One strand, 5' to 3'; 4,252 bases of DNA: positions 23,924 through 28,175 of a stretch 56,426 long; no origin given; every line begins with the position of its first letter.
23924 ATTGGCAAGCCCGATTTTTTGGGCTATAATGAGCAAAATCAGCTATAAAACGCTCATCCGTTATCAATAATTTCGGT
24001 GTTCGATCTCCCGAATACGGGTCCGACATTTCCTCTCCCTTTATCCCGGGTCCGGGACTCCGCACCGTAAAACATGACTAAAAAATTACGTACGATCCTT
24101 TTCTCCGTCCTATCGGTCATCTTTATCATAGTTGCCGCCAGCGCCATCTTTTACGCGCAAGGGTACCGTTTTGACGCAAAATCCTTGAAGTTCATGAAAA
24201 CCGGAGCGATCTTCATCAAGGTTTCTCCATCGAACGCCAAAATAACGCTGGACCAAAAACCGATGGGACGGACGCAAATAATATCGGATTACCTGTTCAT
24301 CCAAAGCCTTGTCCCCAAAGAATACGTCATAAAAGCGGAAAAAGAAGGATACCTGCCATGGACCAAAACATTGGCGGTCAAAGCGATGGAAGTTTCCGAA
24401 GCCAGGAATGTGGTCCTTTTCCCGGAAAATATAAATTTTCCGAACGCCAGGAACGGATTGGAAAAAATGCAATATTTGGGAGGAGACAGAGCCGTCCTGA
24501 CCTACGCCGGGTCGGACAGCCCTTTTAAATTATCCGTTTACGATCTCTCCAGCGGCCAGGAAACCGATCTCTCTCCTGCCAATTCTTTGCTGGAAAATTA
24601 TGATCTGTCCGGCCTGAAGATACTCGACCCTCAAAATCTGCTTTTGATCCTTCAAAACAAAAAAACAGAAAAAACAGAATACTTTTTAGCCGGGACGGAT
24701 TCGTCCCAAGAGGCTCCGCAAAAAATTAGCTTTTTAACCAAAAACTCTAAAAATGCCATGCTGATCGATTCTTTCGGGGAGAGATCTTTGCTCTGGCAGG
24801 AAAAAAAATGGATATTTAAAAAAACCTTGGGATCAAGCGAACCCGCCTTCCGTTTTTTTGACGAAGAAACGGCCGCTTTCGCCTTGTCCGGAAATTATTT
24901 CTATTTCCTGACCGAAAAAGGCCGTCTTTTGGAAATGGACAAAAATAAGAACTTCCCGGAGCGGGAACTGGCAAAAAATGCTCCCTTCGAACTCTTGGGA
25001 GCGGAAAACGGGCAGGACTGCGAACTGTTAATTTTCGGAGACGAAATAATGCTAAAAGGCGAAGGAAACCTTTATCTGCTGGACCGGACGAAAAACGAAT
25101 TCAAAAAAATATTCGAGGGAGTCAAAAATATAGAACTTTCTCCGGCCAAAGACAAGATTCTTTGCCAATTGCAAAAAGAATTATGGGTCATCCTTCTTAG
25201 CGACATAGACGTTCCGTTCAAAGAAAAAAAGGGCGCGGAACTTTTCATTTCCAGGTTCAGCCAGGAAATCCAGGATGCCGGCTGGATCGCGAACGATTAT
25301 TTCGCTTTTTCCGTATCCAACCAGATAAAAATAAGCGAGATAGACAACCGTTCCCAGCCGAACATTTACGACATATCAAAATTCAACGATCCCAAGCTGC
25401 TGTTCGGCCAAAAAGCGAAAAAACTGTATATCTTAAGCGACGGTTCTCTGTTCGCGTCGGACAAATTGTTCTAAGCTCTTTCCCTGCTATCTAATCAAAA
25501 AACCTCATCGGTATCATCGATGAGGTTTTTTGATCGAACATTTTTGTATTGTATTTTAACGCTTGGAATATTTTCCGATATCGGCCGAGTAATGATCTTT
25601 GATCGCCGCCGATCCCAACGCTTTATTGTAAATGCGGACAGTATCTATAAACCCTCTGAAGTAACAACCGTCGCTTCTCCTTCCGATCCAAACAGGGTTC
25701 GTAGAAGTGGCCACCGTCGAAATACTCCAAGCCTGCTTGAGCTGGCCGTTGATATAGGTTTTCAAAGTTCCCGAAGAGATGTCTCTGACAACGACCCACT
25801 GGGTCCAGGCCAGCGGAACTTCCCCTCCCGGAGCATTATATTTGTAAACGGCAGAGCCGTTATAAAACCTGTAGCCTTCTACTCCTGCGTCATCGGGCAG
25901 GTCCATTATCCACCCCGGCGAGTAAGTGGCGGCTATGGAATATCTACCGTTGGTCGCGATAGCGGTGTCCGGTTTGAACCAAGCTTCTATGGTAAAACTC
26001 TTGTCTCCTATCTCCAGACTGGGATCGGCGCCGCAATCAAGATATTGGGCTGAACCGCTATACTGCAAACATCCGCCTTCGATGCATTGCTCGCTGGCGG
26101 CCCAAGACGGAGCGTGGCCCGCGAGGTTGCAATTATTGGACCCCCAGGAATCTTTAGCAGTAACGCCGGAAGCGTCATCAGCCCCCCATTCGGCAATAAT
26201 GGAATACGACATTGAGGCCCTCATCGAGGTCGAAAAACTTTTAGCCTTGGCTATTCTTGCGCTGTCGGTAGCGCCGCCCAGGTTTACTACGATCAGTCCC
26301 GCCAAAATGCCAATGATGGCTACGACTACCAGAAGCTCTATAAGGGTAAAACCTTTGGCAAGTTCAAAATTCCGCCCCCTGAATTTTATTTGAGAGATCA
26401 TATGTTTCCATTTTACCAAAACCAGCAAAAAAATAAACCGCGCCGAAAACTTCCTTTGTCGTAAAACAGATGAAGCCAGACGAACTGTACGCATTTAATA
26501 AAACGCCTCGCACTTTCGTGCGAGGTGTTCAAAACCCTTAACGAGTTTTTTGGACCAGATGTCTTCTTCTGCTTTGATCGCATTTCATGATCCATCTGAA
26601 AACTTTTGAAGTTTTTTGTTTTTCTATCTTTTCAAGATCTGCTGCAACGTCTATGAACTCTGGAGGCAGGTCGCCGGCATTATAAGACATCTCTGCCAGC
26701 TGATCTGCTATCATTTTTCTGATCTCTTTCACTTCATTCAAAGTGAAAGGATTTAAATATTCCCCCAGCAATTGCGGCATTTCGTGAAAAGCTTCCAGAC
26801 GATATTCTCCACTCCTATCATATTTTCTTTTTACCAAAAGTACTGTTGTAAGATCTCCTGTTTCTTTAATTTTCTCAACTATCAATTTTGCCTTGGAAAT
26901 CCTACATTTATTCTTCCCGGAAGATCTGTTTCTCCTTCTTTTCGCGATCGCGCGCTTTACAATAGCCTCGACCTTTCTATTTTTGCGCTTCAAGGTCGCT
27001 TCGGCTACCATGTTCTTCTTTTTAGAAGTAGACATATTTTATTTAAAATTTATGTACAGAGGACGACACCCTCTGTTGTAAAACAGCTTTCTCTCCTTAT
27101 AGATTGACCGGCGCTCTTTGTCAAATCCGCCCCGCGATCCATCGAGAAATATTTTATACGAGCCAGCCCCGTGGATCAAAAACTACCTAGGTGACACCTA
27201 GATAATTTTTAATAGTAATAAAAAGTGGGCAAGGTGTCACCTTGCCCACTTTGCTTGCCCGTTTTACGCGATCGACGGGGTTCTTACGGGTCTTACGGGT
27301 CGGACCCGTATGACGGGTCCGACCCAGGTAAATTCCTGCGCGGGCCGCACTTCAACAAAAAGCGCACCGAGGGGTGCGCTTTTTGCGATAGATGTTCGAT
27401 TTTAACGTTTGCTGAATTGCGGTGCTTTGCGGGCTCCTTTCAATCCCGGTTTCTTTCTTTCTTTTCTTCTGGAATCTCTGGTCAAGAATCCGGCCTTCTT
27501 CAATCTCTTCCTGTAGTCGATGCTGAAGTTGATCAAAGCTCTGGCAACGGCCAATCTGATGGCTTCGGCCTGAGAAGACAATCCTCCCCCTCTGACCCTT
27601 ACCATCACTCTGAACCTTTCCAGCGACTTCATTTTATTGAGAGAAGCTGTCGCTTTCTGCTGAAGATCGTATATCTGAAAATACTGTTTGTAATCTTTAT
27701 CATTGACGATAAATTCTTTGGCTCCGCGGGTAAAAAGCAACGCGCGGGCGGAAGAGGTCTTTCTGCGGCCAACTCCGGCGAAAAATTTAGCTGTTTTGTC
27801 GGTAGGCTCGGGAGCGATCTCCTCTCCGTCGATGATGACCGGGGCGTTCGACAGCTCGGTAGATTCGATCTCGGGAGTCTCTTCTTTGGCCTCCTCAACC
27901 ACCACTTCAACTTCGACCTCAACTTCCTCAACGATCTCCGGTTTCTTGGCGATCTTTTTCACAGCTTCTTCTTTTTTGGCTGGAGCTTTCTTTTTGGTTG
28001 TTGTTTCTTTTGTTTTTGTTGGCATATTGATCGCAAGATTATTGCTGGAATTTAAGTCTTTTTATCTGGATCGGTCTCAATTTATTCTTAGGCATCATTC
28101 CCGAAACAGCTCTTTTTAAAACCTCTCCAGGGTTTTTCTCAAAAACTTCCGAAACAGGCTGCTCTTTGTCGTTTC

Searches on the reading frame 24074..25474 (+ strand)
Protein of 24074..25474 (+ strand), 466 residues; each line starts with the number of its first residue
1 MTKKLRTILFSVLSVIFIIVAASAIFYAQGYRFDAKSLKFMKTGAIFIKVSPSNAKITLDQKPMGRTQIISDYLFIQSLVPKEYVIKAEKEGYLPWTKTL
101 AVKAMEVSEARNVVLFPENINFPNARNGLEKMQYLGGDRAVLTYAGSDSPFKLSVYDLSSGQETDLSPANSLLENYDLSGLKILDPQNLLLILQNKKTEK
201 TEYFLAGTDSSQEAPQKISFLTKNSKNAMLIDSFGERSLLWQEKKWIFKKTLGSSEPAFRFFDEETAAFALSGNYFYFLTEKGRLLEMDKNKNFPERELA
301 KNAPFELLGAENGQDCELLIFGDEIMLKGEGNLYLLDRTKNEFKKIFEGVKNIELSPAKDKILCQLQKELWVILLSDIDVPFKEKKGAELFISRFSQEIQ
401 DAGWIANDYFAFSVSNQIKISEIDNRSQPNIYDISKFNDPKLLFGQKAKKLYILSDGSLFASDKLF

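Call 9: search_protein_families(library=pfam, proteins=[window:24074-25474:+], max_evalue=0.001)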
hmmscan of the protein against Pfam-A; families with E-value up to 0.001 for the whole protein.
window:24074-25474:+ (466 aa): 1 family
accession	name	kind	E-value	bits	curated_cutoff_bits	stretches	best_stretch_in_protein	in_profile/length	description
PF08308.17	PEGA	-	3.4e-05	24.1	20.8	1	44-107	2-60/71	PEGA domain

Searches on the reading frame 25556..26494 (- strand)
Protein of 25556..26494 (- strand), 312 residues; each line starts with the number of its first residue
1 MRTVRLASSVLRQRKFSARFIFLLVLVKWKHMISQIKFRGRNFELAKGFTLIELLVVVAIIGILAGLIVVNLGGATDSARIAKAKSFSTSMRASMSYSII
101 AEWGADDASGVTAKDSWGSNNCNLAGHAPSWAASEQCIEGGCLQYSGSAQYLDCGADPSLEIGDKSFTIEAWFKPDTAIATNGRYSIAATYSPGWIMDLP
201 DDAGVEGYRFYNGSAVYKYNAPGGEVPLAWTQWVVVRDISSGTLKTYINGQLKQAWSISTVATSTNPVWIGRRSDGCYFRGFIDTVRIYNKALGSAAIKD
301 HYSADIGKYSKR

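Call 9: search_protein_families(library=pfam, proteins=[window:25556-26494:-], max_evalue=0.001)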
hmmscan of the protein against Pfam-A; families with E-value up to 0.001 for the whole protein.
window:25556-26494:- (312 aa): 2 families
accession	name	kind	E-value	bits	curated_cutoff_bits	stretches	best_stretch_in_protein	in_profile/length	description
PF13385.13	Laminin_G_3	-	1.1e-22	81.3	27.6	1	148-298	3-150/151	Concanavalin A-like lectin/glucanases superfamily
PF07963.17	N_methyl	-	1.2e-06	28.3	21.2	1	47-68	5-26/27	Prokaryotic N-terminal methylation motif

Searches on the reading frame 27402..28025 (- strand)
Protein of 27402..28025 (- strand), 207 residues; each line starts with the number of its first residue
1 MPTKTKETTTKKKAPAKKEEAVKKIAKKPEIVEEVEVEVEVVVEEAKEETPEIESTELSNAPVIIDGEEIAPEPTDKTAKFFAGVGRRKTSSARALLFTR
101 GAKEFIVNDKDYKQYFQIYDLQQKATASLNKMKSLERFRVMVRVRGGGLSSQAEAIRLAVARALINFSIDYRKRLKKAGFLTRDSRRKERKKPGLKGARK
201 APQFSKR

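Call 11: search_protein_families(library=pfam, proteins=[window:27402-28025:-], max_evalue=0.001)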
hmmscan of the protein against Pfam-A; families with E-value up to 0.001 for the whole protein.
window:27402-28025:- (207 aa): 1 family
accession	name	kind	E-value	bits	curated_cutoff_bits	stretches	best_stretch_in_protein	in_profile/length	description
PF00380.25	Ribosomal_S9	-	4.4e-39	134.1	22.5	1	86-207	1-121/121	Ribosomal protein S9/S16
